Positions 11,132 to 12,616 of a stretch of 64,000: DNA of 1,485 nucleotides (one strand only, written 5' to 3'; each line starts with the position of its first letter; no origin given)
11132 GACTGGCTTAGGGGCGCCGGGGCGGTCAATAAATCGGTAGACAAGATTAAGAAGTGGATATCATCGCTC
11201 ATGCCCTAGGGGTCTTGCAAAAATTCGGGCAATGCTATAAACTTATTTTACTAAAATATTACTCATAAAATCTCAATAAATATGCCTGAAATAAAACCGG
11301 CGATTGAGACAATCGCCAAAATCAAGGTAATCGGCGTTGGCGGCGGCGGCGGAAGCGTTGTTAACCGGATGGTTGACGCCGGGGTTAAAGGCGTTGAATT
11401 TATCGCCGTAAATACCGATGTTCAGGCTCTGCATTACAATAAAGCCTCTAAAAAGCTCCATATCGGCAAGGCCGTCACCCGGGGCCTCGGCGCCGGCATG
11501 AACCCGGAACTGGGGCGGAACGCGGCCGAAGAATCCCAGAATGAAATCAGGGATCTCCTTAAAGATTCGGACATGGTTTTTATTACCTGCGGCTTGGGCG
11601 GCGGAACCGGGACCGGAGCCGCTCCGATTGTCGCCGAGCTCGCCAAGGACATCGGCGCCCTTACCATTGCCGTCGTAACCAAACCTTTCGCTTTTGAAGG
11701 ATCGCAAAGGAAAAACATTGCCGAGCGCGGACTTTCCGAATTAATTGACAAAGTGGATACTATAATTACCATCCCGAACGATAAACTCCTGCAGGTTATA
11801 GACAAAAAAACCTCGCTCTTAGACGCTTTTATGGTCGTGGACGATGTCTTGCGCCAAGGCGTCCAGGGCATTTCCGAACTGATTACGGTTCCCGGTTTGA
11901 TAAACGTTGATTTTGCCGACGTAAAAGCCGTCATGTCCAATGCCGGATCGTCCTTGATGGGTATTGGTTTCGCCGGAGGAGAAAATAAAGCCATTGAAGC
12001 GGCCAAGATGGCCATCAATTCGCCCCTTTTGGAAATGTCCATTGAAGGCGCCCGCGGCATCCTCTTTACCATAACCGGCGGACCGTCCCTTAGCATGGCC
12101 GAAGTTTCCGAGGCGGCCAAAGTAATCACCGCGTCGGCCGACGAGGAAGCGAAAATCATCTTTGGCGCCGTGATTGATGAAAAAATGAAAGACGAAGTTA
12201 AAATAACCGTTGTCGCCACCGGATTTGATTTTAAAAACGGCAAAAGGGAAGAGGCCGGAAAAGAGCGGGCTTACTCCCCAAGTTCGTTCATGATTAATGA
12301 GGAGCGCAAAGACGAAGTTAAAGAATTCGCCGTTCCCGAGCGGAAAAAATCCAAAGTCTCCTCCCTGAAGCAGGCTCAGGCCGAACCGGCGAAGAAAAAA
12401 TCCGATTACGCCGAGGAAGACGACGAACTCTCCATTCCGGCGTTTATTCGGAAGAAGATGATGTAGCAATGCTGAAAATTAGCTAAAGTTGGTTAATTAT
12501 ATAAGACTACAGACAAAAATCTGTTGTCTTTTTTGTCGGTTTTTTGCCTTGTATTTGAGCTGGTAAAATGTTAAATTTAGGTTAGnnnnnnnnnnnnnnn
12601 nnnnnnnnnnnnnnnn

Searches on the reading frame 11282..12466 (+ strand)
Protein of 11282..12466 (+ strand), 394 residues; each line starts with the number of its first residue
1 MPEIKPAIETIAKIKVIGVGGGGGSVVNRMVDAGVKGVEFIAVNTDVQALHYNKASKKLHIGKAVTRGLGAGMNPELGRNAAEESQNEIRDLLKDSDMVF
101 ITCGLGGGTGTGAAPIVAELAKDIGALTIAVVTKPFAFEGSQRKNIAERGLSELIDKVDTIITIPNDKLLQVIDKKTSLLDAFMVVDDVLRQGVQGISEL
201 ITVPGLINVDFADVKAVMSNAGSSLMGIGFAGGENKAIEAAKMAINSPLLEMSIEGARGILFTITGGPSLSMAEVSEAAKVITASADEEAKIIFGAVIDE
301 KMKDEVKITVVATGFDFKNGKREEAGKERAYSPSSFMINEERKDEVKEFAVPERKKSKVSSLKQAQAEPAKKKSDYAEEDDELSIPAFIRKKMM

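Call 52: search_protein_families(library=pfam, proteins=[window:11282-12466:+], max_evalue=0.0001)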
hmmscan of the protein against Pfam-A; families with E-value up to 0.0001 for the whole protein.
window:11282-12466:+ (394 aa): 2 families
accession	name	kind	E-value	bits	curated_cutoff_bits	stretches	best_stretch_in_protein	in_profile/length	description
PF00091.31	Tubulin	-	2.1e-50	172.1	33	1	13-173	1-189/190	Tubulin/FtsZ family, GTPase domain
PF12327.13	FtsZ_C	-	3.1e-33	114.4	27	1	222-316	1-95/95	FtsZ family, C-terminal domain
